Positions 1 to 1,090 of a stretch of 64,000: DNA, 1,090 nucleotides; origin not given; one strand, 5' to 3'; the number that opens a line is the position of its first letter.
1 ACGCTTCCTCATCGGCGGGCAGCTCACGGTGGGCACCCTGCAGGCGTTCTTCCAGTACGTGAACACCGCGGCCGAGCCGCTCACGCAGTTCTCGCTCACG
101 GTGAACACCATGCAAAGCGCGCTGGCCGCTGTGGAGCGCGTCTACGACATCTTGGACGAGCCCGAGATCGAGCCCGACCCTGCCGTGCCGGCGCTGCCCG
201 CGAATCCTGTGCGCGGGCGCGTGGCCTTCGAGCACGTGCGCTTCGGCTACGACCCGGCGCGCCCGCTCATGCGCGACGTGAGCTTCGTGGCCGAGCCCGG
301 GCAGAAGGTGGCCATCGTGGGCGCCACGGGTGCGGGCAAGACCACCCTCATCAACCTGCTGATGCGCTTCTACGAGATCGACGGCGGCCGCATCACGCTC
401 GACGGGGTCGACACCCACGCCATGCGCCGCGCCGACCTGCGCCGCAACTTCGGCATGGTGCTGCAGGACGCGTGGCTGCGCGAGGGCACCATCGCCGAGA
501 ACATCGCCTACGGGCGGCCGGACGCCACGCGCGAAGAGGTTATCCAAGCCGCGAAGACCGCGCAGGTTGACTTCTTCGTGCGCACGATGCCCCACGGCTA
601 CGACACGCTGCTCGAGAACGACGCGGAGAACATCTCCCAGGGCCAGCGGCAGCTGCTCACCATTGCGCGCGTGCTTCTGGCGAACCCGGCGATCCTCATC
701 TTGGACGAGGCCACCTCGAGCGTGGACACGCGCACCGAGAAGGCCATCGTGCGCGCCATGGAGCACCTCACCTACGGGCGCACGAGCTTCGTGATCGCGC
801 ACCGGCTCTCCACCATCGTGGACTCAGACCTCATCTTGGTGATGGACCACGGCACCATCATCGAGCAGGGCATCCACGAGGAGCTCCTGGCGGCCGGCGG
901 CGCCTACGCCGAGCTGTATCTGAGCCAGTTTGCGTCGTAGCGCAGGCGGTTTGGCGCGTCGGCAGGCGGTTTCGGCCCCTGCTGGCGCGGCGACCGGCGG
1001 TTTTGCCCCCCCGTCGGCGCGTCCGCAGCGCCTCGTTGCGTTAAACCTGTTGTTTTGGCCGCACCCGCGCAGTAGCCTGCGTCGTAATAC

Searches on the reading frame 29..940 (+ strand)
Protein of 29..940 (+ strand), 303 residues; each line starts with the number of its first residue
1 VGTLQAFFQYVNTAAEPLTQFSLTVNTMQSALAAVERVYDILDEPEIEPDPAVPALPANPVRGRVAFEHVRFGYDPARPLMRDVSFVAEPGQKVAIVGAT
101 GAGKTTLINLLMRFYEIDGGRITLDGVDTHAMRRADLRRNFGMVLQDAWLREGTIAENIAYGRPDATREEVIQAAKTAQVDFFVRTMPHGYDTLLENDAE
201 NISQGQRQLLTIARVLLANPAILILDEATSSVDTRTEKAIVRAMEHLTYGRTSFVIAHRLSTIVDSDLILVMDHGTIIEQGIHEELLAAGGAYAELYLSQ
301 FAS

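Call 10: search_protein_families(library=pfam, proteins=[window:29-940:+])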
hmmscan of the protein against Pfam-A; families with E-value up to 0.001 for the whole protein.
window:29-940:+ (303 aa): 6 families
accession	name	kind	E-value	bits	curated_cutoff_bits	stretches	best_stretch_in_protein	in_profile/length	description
PF00005.33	ABC_tran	-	9.2e-31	107.7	25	1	82-230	2-137/137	ABC transporter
PF13304.12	AAA_21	-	1.7e-06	28.7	27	0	183-256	221-295/304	AAA domain, putative AbiEii toxin, Type IV TA system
PF13401.12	AAA_22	-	6.1e-05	23.8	27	1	94-229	8-94/130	AAA domain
PF13604.12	AAA_30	-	0.00014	22.1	27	0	88-244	15-112/191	AAA domain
PF13191.12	AAA_16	-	0.00035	21.5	32.6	1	92-246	25-158/167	AAA ATPase domain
PF02463.25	SMC_N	-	0.00088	19.2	40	0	183-268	135-207/220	RecF/RecN/SMC N terminal domain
